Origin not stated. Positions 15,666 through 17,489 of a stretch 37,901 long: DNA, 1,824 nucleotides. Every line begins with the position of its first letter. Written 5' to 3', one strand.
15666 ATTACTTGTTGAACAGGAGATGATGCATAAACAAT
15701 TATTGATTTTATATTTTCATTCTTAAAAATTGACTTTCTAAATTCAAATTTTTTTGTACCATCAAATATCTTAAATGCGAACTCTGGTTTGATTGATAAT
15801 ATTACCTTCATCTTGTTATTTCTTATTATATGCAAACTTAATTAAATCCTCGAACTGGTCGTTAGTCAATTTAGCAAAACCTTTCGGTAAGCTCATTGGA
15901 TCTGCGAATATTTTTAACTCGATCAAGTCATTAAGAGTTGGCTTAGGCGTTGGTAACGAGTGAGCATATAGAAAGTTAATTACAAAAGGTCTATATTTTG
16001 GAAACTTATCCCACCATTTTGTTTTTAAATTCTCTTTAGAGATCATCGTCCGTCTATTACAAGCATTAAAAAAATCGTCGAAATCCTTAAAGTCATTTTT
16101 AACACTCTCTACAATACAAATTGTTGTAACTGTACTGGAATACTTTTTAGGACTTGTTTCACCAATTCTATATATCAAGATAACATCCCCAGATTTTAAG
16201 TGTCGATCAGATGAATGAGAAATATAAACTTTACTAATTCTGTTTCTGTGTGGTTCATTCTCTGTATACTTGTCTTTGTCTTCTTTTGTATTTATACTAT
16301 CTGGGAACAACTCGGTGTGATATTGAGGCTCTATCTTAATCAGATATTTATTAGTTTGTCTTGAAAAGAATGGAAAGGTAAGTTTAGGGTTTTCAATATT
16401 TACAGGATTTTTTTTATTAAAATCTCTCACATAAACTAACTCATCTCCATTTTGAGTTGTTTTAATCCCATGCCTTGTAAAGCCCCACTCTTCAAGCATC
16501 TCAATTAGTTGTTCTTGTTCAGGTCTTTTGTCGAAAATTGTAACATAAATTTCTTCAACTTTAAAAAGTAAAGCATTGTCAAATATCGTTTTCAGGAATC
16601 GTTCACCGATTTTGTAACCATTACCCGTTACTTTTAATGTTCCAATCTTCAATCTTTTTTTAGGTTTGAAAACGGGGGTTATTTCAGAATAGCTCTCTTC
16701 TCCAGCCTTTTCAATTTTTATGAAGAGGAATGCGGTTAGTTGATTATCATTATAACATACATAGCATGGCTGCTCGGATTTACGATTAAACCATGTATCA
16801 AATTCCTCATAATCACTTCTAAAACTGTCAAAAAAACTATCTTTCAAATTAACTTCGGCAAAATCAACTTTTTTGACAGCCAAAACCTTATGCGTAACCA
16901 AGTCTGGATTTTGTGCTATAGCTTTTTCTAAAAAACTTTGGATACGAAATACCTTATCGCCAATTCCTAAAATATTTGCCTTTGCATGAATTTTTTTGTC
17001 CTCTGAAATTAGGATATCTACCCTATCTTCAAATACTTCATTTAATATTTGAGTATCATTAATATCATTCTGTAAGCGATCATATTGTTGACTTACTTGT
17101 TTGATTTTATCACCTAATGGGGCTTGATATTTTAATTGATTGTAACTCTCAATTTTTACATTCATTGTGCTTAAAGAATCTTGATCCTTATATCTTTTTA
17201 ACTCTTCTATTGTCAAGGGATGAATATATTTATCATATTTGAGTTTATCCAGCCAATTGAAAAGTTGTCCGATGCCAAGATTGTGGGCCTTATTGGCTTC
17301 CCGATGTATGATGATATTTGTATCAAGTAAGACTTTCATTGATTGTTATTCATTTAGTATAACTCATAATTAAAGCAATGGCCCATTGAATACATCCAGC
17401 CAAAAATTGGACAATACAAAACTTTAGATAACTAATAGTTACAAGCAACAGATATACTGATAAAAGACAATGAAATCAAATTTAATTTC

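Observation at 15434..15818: Stand-alone ASCH gene coupled 4 nt downstream of the PIN-GNAT-PUA gene: possible acetylation and de-acetylation pair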

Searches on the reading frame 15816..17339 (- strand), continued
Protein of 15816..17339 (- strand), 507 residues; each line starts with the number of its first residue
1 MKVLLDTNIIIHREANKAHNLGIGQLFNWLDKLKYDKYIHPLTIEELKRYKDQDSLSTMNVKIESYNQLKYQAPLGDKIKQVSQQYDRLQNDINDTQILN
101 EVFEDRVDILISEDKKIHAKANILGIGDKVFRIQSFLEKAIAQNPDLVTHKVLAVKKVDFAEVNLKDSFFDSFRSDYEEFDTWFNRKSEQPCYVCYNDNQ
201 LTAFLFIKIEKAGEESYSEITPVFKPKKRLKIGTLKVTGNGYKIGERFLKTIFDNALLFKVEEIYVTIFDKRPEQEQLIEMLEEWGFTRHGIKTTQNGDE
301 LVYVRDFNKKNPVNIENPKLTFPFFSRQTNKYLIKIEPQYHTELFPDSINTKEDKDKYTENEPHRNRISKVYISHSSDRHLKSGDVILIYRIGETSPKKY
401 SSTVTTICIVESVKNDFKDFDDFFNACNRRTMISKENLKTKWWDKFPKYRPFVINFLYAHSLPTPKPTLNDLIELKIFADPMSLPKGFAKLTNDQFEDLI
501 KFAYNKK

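Call 113: list_cluster_members(proteins=[P0415, P0416, P0430, P0437, P0445, P0426, P0409, P0475, P0425, P0483])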
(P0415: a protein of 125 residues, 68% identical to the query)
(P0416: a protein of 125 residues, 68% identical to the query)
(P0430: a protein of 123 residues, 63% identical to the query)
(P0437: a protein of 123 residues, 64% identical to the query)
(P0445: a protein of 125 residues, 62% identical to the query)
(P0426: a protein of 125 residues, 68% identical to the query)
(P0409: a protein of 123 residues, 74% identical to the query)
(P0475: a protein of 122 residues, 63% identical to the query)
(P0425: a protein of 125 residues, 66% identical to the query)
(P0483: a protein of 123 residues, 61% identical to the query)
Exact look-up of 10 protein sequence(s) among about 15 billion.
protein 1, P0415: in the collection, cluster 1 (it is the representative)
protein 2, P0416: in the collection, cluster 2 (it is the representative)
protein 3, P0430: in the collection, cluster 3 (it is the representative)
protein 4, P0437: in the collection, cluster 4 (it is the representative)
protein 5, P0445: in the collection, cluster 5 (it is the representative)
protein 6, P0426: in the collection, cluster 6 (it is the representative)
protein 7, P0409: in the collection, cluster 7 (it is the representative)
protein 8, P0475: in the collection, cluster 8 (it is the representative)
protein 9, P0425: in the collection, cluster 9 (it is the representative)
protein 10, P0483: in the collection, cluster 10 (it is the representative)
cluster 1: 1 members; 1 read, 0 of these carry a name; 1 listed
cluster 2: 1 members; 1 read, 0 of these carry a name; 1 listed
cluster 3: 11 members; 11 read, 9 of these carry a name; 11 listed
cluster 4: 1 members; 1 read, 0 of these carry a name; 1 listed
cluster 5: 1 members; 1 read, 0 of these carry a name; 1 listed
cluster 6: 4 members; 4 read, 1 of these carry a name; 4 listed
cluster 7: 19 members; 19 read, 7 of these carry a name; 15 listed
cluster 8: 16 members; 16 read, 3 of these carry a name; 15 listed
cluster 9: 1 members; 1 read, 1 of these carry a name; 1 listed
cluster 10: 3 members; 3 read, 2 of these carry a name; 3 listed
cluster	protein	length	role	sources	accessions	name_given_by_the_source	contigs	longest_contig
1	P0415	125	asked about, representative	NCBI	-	-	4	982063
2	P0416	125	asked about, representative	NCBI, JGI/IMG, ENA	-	-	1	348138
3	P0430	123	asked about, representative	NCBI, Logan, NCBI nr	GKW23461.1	hypothetical protein PEC311524_10550 [Pectobacterium carotovorum subsp. carotovorum]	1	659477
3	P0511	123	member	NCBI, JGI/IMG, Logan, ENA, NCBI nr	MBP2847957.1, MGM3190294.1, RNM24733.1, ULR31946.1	ASCH domain-containing protein [Dickeya fangzhongdai] | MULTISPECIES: ASCH domain-containing protein [Dickeya]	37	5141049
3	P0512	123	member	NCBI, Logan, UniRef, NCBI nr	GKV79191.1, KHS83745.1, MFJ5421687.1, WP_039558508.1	ASCH domain-containing protein [Pectobacterium parvum] | ASCH domain-containing protein n=1 Tax=Pectobacterium TaxID=122277 RepID=UPI00057F5864 | ASCH domain-containing protein [Pectobacterium brasiliense]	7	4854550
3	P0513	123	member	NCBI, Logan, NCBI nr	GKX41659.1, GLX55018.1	hypothetical protein SOASR015_06930 [Pectobacterium carotovorum subsp. carotovorum]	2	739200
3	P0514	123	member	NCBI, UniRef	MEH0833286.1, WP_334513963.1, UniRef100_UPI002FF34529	ASCH domain-containing protein [Pectobacterium cacticida] | ASCH domain-containing protein n=1 Tax=Pectobacterium cacticida TaxID=69221 ...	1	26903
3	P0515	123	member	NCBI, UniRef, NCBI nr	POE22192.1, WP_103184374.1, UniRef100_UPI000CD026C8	hypothetical protein BV923_12030 [Pectobacterium odoriferum] | ASCH domain-containing protein n=1 Tax=Pectobacterium odoriferum TaxID=78398 ... | ASCH domain-containing protein [Pectobacterium odoriferum]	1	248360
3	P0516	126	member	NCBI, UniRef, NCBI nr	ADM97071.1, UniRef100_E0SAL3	unknown phage protein [Dickeya dadantii 3937] | ASCH domain-containing protein n=2 Tax=Dickeya TaxID=204037 RepID=E0SAL3_DICD3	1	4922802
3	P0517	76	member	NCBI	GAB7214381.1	hypothetical protein OS42_09920 [Dickeya oryzae]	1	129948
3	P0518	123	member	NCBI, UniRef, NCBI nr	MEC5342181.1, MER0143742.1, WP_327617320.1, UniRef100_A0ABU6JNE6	ASCH domain-containing protein [Brenneria populi] | ASCH domain-containing protein n=1 Tax=Brenneria populi TaxID=1505588 ... | ASCH domain-containing protein [Brenneria populi Li et al. 2015]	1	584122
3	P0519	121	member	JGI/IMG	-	-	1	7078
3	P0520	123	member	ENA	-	-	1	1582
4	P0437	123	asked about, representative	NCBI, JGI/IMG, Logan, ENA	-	-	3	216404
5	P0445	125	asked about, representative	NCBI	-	-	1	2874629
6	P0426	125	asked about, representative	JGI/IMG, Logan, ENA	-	-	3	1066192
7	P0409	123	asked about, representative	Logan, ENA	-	-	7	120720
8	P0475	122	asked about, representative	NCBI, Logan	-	-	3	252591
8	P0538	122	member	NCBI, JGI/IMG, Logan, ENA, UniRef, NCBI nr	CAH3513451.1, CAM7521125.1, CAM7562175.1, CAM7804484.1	hypothetical protein AI2799V1_0109 [Enterobacter cloacae] | Uncharacterized conserved protein | 50S ribosomal protein L22/uncharacterized domain fusion protein n=3 Tax=Pseudomonadota ...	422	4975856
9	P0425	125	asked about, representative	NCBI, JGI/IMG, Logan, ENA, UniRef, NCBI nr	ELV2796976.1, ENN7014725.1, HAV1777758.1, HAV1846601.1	TPA: hypothetical protein O8U20_004069 [Enterobacter cloacae] | predicted transcriptional regulator | ASCH domain-containing protein n=1 Tax=Enterobacter cloacae complex TaxID=354276 ...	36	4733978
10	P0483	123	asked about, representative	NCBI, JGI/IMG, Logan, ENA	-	predicted transcriptional regulator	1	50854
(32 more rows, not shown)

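Call 114: find_encoding_contigs(protein=P0516, flank=4000, max_places=2)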
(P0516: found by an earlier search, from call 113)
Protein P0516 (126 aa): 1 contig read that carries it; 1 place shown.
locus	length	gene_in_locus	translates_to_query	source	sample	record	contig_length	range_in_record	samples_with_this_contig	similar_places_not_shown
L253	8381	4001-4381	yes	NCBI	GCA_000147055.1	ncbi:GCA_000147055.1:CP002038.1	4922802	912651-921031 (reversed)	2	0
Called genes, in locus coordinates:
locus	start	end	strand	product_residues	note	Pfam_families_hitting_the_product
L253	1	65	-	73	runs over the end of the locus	-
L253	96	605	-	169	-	PF06892:Phage_CP76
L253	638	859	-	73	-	-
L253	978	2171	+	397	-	PF07022:Phage_CI_repr, PF20432:Xre-like-HTH (faint), PF13384:HTH_23 (faint), PF07022:Phage_CI_repr, PF16452:Phage_CI_C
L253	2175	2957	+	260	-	-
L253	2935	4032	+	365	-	-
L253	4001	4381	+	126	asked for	PF04266:ASCH (weak)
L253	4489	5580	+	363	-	PF24624:Int_N, PF00589:Phage_integrase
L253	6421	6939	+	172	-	PF05638:T6SS_HCP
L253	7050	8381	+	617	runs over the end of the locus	PF05954:Phage_GPD, PF04717:Phage_base_V, PF22178:Gp5_trimer_C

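Call 117: search_protein_families(library=padloc, proteins=[L253:2935-4029:+, P0516, L253:2175-2954:+], max_evalue=0.001)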
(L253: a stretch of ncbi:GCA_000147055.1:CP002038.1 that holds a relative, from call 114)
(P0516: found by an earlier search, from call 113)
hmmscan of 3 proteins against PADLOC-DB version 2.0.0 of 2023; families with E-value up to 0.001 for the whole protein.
L253:2935-4029:+ (365 aa): 6 families
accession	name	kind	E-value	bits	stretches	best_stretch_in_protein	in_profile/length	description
PDLC04419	PDC-M11A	-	1.3e-136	453.7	1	4-365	4-357/357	-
PDLC04418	PDC-M11A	-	1.1e-99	332.4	1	12-364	92-443/444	-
PDLC04422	PDC-M11A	-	1.3e-94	315.9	1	7-364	150-500/501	-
PDLC04421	PDC-M11A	-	1.2e-39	134.4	1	11-329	156-458/486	-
PDLC04420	PDC-M11A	-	2.5e-35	120.1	1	19-318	51-338/376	-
PDLC04417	PDC-M11A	-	2.3e-34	117.2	1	21-365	164-501/501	-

P0516 (126 aa): 3 families
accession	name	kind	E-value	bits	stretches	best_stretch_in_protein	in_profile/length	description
PDLC04425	PDC-M11B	-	1.7e-50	169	1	4-126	1-122/132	-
PDLC04424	PDC-M11B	-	2.2e-43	145.6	1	3-126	7-129/142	-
PDLC04423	PDC-M11B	-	9.6e-23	79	1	8-126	1-118/164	-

L253:2175-2954:+ (260 aa): 0 families

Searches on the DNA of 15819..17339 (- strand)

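Call 96: search_dna_similar(query=L093:2965-4393:+, collection=ecoli_genomes, mode=near, max_rows=8)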
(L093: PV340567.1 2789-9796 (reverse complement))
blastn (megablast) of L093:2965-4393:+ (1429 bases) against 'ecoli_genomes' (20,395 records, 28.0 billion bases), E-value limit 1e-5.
Records with a match: 275; places in all: 275; records where one place covers at least 80% of the query: 275.
Genomes with a match: 275 of 5426; with a place that covers at least 80% of the query: 275. Places per genome that has any: lowest 1, median 1, highest 1. On chromosomes: 275 places; on plasmids: 0.
Best place of each record, by identity: >=99% 275.
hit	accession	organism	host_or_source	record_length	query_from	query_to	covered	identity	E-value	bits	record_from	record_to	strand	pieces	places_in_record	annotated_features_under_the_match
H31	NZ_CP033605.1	Escherichia coli O157:H7 strain TR01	Cattle carcass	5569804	1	1429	100%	99.9%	0e+0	2634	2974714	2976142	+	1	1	hypothetical protein | ASCH domain-containing protein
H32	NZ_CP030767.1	Escherichia coli strain 2017C-4109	missing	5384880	1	1429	100%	99.9%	0e+0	2634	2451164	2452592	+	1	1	hypothetical protein | ASCH domain-containing protein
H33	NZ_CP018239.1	Escherichia coli strain 272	missing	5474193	1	1429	100%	99.9%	0e+0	2634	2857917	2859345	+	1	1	hypothetical protein | ASCH domain-containing protein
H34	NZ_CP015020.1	Escherichia coli strain 28RC1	Bovine carcass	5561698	1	1429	100%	99.9%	0e+0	2634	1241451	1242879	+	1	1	hypothetical protein | ASCH domain-containing protein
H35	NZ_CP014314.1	Escherichia coli O157:H7 strain JEONG-1266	Bos taurus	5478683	1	1429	100%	99.9%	0e+0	2634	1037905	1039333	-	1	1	hypothetical protein | ASCH domain-containing protein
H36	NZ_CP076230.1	Escherichia coli O157:H7 strain Rafaela_II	Rectal swab of live bovine cattle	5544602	1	1429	100%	99.9%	0e+0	2634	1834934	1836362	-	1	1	hypothetical protein | ASCH domain-containing protein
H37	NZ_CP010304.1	Escherichia coli O157:H7 str. SS52 strain SS52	Cattle feces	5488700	1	1429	100%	99.9%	0e+0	2634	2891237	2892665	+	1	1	hypothetical protein | ASCH domain-containing protein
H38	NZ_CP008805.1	Escherichia coli O157:H7 str. SS17 strain SS17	Cattle feces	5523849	1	1429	100%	99.9%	0e+0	2634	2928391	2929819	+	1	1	hypothetical protein | ASCH domain-containing protein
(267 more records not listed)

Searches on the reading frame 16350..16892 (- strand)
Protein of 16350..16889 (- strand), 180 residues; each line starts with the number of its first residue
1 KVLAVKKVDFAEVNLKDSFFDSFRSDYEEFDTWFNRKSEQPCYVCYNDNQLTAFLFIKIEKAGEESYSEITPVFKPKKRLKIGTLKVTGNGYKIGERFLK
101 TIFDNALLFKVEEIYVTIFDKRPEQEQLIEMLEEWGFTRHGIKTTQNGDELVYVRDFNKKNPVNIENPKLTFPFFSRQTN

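Call 22: search_protein_families(library=pfam, proteins=[window:16350-16889:-], max_evalue=10)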
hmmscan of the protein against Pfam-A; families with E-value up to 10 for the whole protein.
window:16350-16889:- (180 aa): 0 families

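Call 91: search_solved_structures(query=A4, max_evalue=10, show_alignments=3)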
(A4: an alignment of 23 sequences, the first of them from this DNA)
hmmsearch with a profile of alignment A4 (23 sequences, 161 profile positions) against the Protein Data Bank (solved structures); distinct sequences matched with E-value up to 10: 3.
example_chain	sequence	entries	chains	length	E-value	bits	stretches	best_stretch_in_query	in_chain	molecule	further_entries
1tiq_A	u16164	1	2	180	0.03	17.6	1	51-151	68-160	Protease synthase and sporulation negative regulatory protein PAI 1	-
6yzz_A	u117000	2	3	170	0.048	17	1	80-141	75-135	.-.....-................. 50 | Acyl-CoA N-acyltransferases (NAT) superfamily protein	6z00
2fz4_A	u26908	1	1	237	0.89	12.8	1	66-117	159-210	DNA repair protein RAD25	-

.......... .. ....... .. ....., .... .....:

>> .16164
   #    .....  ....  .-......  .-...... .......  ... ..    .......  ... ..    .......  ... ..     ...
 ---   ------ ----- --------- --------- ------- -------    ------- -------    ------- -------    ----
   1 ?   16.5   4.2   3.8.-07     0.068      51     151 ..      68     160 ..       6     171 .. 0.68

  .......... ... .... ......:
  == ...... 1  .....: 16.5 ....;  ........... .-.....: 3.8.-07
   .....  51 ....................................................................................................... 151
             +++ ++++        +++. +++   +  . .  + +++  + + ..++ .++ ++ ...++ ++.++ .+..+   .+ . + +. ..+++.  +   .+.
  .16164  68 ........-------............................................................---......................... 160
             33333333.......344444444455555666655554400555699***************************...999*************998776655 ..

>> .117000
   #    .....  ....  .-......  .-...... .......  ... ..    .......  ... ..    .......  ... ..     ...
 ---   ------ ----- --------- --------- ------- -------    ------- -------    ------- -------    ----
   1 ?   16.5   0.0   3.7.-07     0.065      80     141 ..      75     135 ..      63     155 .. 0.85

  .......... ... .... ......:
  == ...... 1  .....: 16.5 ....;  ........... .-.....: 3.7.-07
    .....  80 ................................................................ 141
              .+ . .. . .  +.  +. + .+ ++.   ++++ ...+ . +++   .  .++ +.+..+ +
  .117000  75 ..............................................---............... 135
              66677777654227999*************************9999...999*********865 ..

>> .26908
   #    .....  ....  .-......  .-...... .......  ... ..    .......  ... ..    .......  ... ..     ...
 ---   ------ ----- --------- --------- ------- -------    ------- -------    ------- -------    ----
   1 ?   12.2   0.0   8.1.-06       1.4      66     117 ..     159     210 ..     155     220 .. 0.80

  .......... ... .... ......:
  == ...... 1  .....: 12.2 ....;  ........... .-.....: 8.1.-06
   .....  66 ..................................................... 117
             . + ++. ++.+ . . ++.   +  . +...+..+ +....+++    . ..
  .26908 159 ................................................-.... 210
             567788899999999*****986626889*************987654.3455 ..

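Call 92: search_protein_families(library=pfam, alignment_id=A4, max_evalue=1)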
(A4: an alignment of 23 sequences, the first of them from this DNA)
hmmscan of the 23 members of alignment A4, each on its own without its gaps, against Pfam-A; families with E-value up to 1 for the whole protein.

A. member 1, seq(163 aa): 0 families

B. families by the number of members that match (of 23 scanned): 18 families
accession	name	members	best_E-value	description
PF00583.31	Acetyltransf_1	10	3.7e-06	Acetyltransferase (GNAT) family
PF13420.13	Acetyltransf_4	4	0.00021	Acetyltransferase (GNAT) domain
PF13673.13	Acetyltransf_10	4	0.0041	Acetyltransferase (GNAT) domain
PF00874.25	PRD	1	0.0059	PRD domain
PF14172.12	DUF4309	1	0.014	Domain of unknown function (DUF4309)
PF16418.11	CNOT1_HEAT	1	0.017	CCR4-NOT transcription complex subunit 1 HEAT repeat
PF23134.2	TRIP4_3rd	1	0.033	TRIP4, third domain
PF21326.4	KDM6_GATAL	1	0.068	KDM6, GATA-like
PF21555.2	CCC_C_1st_pro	1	0.079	Prokaryotic cation-chloride cotransporter, C-terminal domain, 1st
PF18405.6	SLC25_like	1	0.11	Mitochondrial SLC25 homolog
PF13333.12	rve_2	1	0.11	Integrase core domain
PF20374.3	DUF6669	1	0.15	Family of unknown function (DUF6669)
PF16871.11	DUF5077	1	0.18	Domain of unknown function (DUF5077)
PF21234.2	Phosphatase-like_N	1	0.19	Protein-tyrosine-phosphatase-like, N-terminal domain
PF08984.16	DUF1858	1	0.19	Domain of unknown function (DUF1858)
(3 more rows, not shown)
